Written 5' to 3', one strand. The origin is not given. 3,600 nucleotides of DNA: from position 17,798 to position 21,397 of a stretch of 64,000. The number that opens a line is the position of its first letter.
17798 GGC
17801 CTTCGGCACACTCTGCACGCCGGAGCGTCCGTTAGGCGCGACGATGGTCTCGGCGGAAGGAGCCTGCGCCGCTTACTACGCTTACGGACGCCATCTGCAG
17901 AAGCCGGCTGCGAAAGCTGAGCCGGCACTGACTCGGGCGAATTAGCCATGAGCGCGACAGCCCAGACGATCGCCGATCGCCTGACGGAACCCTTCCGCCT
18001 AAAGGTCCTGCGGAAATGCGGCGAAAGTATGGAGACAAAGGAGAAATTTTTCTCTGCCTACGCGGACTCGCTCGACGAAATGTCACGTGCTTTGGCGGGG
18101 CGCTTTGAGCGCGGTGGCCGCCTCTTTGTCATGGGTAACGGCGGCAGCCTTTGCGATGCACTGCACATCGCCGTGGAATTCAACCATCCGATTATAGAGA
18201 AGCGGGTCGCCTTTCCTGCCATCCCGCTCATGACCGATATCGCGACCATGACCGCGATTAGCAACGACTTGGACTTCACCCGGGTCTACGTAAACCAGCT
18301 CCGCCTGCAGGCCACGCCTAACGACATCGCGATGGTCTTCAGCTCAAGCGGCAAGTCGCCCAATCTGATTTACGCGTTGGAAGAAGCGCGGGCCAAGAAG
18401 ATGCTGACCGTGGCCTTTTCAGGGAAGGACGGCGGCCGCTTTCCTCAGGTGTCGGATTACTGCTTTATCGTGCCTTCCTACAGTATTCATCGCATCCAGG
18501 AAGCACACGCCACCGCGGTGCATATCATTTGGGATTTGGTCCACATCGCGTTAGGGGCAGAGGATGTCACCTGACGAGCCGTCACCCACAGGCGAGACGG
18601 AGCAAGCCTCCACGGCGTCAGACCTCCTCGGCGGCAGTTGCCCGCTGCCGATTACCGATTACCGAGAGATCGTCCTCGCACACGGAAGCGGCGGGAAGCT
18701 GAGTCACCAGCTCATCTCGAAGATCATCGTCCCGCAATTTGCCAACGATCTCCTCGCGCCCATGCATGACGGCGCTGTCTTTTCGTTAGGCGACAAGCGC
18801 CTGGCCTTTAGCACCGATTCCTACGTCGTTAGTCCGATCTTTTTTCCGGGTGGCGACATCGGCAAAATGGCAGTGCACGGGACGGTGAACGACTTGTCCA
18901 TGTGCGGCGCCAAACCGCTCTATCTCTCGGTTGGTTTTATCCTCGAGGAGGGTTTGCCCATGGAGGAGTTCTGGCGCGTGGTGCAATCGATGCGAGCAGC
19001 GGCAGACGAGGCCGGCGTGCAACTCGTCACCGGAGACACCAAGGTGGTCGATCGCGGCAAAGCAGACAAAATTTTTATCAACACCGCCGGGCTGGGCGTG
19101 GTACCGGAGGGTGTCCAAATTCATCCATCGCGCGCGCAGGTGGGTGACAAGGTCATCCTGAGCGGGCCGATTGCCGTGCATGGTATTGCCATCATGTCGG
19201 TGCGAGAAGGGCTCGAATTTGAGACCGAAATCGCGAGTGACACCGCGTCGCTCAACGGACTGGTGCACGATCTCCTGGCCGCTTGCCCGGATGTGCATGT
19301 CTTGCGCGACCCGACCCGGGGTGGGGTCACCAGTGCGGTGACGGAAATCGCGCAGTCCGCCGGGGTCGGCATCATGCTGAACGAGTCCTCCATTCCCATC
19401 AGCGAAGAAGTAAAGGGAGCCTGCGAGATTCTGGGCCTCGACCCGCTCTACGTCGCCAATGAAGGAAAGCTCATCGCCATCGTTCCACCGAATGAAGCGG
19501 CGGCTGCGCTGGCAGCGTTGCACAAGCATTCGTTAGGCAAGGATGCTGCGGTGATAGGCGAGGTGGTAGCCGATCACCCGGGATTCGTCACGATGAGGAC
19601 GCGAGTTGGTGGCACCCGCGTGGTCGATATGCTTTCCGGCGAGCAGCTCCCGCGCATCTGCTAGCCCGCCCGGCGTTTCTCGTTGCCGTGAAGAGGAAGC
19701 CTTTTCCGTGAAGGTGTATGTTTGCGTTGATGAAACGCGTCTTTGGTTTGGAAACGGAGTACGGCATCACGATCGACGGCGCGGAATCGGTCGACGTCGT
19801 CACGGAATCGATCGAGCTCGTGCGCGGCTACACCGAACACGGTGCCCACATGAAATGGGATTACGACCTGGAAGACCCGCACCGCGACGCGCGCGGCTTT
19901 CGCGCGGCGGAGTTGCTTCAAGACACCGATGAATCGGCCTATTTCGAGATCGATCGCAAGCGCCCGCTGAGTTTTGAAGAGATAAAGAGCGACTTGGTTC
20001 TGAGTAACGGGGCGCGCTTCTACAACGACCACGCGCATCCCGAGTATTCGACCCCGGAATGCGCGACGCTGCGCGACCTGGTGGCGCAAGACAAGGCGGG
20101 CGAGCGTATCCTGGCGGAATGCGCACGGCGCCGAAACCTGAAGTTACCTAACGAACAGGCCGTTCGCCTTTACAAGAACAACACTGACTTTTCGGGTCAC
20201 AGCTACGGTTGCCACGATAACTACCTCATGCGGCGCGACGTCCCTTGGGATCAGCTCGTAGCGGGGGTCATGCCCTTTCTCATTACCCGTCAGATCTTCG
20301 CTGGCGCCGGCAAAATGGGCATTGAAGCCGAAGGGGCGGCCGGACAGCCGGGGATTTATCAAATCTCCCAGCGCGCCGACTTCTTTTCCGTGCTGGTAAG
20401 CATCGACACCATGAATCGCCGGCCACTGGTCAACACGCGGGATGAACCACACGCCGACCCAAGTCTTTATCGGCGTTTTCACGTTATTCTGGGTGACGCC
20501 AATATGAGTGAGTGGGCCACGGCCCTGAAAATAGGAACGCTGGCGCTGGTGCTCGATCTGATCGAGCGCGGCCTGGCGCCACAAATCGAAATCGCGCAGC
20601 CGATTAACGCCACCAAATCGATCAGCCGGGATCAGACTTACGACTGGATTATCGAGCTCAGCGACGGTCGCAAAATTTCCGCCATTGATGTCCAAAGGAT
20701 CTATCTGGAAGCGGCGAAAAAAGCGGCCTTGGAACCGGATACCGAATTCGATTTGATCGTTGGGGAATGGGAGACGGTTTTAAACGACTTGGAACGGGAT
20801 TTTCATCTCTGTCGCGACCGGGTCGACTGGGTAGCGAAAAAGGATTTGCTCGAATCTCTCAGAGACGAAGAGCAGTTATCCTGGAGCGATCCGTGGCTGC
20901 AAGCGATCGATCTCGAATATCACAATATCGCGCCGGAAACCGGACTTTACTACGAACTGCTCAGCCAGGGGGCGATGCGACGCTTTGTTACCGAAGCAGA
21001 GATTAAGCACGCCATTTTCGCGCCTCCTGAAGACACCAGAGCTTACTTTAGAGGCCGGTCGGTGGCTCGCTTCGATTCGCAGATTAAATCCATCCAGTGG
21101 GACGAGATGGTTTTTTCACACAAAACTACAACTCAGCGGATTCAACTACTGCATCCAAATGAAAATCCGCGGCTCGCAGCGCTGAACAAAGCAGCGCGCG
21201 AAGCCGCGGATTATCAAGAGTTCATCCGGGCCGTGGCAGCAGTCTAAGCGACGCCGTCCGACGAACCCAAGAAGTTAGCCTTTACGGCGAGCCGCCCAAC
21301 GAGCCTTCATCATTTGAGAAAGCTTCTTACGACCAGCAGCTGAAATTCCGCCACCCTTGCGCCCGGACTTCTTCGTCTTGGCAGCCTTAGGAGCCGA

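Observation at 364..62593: Hyper-abundant non-palindromic octamer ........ (consensus T-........-R) scattered through genes on both strands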

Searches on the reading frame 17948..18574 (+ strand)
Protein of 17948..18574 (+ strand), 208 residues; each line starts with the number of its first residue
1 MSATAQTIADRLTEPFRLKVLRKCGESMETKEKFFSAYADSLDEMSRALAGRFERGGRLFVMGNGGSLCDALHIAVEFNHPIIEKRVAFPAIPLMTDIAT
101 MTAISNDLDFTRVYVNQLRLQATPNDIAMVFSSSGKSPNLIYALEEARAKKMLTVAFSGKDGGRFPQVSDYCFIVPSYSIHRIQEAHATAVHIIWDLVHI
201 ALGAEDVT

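Call 16: search_protein_families(library=pfam, proteins=[window:17948-18574:+], max_evalue=0.01)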
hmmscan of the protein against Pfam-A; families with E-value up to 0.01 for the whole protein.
window:17948-18574:+ (208 aa): 2 families
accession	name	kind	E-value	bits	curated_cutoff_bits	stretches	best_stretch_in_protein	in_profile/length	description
PF13580.11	SIS_2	-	1.9e-18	67.3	27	1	29-159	8-138/138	SIS domain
PF01380.27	SIS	-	3e-05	24.3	25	1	121-178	50-107/131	SIS domain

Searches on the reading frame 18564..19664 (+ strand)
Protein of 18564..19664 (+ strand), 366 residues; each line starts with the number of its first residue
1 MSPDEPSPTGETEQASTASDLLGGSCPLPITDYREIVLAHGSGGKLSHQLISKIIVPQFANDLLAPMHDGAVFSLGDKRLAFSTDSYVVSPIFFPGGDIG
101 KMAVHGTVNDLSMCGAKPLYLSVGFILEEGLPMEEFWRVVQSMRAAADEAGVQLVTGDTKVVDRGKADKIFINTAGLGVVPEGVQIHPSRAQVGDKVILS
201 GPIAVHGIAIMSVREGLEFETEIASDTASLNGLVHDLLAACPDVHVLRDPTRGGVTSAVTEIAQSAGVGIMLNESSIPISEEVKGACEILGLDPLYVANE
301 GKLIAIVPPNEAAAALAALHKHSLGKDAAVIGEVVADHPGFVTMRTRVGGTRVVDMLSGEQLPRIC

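Call 16: search_protein_families(library=pfam, proteins=[window:18564-19664:+], max_evalue=0.01)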
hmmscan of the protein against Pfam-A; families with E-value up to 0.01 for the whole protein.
window:18564-19664:+ (366 aa): 2 families
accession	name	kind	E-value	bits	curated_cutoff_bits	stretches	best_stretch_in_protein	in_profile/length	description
PF02769.27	AIRS_C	-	6e-30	104.9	23.1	1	192-342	1-153/156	AIR synthase related protein, C-terminal domain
PF00586.29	AIRS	-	9.8e-26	90.8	24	1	68-180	2-112/112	AIR synthase related protein, N-terminal domain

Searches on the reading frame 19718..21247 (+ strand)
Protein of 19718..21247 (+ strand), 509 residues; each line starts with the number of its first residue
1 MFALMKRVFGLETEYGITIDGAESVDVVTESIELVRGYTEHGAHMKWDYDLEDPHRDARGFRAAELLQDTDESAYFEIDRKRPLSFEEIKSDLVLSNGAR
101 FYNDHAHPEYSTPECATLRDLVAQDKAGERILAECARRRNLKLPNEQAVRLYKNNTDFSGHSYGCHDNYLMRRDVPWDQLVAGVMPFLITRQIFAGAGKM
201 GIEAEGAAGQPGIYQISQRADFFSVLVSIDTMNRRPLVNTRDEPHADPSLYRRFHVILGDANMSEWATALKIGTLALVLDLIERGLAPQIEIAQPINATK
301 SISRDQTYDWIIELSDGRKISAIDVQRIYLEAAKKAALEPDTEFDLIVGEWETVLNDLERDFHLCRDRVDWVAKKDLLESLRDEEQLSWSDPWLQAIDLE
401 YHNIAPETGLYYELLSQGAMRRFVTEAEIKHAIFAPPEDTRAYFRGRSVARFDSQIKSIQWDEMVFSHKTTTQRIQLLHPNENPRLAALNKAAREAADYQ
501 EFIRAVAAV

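Call 6: search_protein_families(library=pfam, proteins=[window:19718-21247:+])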
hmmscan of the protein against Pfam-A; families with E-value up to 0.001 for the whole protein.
window:19718-21247:+ (509 aa): 1 family
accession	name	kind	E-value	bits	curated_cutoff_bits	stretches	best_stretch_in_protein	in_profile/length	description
PF03136.20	Pup_ligase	-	6.8e-165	549.8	25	1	7-464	1-440/441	Pup-ligase protein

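Call 9: find_related_loci(query=window:19718-21247:+, collection=genome_contigs, flank=10000)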
Query window:19718-21247:+ (509 aa) in genome_contigs; peptide patterns used: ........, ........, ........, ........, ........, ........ (x = any residue, [..] = any of these).
599 stretches matched a pattern (row limit reached: there are more); 436 encode a relative of the query (tblastn E <= 1e-3); the best 80 are kept; 80 distinct loci.
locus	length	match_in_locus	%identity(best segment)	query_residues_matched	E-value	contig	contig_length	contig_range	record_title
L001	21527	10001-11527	85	2-509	0e+0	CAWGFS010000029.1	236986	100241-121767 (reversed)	MAG: uncultured Verrucomicrobiae bacterium isolate MFD05513.bin.3.82 genome assembly, contig: contig_9383, whole genome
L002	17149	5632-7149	86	5-509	0e+0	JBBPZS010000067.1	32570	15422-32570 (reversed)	MAG: Chthoniobacterales bacterium isolate bin.69 bin.69_S4Ck141_33573_length_32570_cov_16.0000, whole genome shotgun seq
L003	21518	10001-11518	87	5-509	0e+0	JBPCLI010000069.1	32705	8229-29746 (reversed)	MAG: Chthoniobacterales bacterium isolate TH_ant_mag_74 S1Ck127_970190_flag_1_multi_9.7487_len_32705, whole genome shotg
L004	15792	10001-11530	86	1-509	0e+0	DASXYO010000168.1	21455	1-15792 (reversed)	MAG TPA_asm: Chthoniobacterales bacterium isolate SMAG_U4827 k141_4749472, whole genome shotgun sequence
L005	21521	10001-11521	86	4-509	0e+0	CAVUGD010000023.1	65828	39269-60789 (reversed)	MAG: uncultured Verrucomicrobiae bacterium isolate MFD02581.bin.3.147 genome assembly, contig: contig_39719, whole genom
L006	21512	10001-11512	86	4-506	0e+0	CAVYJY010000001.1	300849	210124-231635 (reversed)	MAG: uncultured Verrucomicrobiae bacterium isolate MFD01275.bin.2.68 genome assembly, contig: contig_11081, whole genome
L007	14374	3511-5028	86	5-509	0e+0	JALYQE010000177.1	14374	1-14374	MAG: Verrucomicrobiota bacterium isolate MDV bin55 SD1454-56_k127_813331, whole genome shotgun sequence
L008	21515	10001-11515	85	5-509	0e+0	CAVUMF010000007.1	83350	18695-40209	MAG: uncultured Verrucomicrobiae bacterium isolate MFD06435.bin.1.72 genome assembly, contig: contig_38319, whole genome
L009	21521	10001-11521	86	3-509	0e+0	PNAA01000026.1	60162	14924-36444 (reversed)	MAG: Spartobacteria bacterium isolate palsa_1392 73.20110800_P1D.12_contig_2216, whole genome shotgun sequence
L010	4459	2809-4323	85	5-509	0e+0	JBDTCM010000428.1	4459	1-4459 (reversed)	MAG: Chthoniobacterales bacterium isolate cluster2_bin.156 k127_1554750, whole genome shotgun sequence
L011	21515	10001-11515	84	5-509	0e+0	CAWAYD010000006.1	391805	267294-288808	MAG: uncultured Verrucomicrobiae bacterium isolate MFD05841.bin.1.162 genome assembly, contig: contig_40480, whole genom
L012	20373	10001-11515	84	5-509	0e+0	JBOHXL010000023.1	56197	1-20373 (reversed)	MAG: Chthoniobacterales bacterium isolate TC-S_metabat2.bin.113_sub k127_292943, whole genome shotgun sequence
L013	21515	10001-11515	85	5-509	0e+0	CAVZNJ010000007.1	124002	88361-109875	MAG: uncultured Verrucomicrobiae bacterium isolate MFD05841.bin.2.194 genome assembly, contig: contig_19144, whole genom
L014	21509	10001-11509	83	5-507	0e+0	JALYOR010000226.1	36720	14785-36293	MAG: Verrucomicrobiota bacterium isolate MDV bin16 SD1454-56_k127_728234, whole genome shotgun sequence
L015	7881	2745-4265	82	3-509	0e+0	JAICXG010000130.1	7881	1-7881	MAG: Chthoniobacterales bacterium isolate LS_FP_2_bin.102 k141_2131048_length_7881_cov_47.8441, whole genome shotgun seq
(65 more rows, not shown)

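Call 27: find_encoding_contigs(protein=window:19718-21247:+, flank=10000, max_places=6)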
Protein window:19718-21247:+ (509 aa): no gene with exactly this product is on record in the collection.
